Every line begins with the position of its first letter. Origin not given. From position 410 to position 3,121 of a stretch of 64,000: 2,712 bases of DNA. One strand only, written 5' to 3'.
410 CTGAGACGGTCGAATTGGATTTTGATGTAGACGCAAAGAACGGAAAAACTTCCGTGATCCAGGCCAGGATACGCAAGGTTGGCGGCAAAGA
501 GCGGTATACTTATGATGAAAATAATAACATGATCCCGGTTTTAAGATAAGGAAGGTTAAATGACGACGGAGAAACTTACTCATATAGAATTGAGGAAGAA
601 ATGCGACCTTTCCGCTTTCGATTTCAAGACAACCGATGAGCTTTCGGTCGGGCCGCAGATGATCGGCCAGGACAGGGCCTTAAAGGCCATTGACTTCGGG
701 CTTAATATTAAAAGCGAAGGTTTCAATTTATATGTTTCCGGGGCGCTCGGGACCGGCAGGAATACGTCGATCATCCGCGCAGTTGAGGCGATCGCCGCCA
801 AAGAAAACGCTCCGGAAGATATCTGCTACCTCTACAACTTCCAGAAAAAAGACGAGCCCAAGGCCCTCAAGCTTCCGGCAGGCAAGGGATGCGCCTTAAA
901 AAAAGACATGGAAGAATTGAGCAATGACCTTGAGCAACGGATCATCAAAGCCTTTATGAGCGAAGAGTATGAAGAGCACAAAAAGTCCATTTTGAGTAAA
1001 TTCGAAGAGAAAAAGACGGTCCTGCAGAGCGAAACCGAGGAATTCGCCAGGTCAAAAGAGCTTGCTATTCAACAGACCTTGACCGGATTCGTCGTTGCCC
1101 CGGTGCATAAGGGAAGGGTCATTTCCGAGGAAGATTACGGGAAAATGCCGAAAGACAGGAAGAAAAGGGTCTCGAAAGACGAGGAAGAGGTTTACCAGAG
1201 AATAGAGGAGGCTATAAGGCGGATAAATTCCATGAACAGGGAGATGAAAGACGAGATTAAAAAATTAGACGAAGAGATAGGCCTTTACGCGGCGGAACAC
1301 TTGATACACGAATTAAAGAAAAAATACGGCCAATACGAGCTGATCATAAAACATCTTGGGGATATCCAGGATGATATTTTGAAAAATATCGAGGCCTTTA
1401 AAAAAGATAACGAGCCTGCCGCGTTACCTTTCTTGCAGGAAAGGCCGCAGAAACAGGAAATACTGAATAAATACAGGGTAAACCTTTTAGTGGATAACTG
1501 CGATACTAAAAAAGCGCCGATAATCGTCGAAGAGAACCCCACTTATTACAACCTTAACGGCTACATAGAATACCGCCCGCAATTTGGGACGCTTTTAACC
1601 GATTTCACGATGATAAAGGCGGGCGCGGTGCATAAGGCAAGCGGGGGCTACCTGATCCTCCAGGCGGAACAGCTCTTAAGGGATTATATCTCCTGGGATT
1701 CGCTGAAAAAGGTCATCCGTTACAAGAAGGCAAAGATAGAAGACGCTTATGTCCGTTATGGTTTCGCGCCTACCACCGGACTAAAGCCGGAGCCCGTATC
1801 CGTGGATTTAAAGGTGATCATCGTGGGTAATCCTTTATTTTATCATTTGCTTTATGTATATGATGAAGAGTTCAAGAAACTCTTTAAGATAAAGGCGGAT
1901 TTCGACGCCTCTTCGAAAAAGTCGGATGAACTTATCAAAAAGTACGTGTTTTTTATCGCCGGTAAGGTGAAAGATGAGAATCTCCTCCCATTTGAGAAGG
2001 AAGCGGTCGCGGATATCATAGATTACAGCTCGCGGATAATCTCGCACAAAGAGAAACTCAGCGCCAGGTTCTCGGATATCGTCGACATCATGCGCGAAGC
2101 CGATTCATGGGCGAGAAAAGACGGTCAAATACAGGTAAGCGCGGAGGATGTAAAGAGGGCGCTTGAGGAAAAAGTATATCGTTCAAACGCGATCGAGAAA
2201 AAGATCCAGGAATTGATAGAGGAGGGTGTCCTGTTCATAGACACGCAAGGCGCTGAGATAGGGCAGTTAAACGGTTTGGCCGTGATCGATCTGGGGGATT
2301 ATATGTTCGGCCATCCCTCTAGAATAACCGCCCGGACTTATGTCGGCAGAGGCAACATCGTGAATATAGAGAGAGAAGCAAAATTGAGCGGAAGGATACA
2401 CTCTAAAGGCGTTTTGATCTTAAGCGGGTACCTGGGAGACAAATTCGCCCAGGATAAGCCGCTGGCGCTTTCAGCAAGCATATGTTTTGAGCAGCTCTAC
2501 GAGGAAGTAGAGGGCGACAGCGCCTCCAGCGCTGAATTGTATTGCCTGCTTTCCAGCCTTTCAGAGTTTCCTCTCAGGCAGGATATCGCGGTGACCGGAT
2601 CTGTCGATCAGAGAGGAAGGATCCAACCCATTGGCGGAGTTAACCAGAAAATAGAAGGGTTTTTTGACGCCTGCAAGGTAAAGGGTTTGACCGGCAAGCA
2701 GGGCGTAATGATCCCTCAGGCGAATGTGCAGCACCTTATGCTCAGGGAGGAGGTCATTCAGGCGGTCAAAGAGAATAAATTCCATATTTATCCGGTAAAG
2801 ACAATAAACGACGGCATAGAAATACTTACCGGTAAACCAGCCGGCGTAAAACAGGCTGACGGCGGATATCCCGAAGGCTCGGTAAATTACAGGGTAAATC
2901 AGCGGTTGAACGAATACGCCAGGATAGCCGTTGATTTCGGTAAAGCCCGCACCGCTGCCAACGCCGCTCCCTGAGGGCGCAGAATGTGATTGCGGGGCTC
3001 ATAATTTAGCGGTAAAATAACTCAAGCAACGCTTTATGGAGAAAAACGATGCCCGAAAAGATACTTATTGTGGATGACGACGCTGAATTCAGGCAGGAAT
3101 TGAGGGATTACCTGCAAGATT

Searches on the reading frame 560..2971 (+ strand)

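Call 87: search_protein_families(library=pfam, proteins=[window:560-2971:+], max_evalue=1e-8)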
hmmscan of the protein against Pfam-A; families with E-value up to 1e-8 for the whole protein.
window:560-2971:+ (804 aa): 4 families
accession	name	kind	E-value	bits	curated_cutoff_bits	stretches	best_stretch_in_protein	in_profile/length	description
PF13654.12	AAA_32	-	5.4e-51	172.5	21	1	318-449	2-133/133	LonB-like, AAA domain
PF20436.4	LonB_AAA-LID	-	3.8e-24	85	22.4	1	477-541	1-65/65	Archaeal LonB, AAA+ ATPase LID domain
PF20437.3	LonC_helical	-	1.6e-15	57.2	24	1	87-120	1-34/34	Lon-like LonC helical domain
PF05362.19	Lon_C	-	4.5e-10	39.9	21.1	1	651-754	108-200/205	Lon protease (S16) C-terminal proteolytic domain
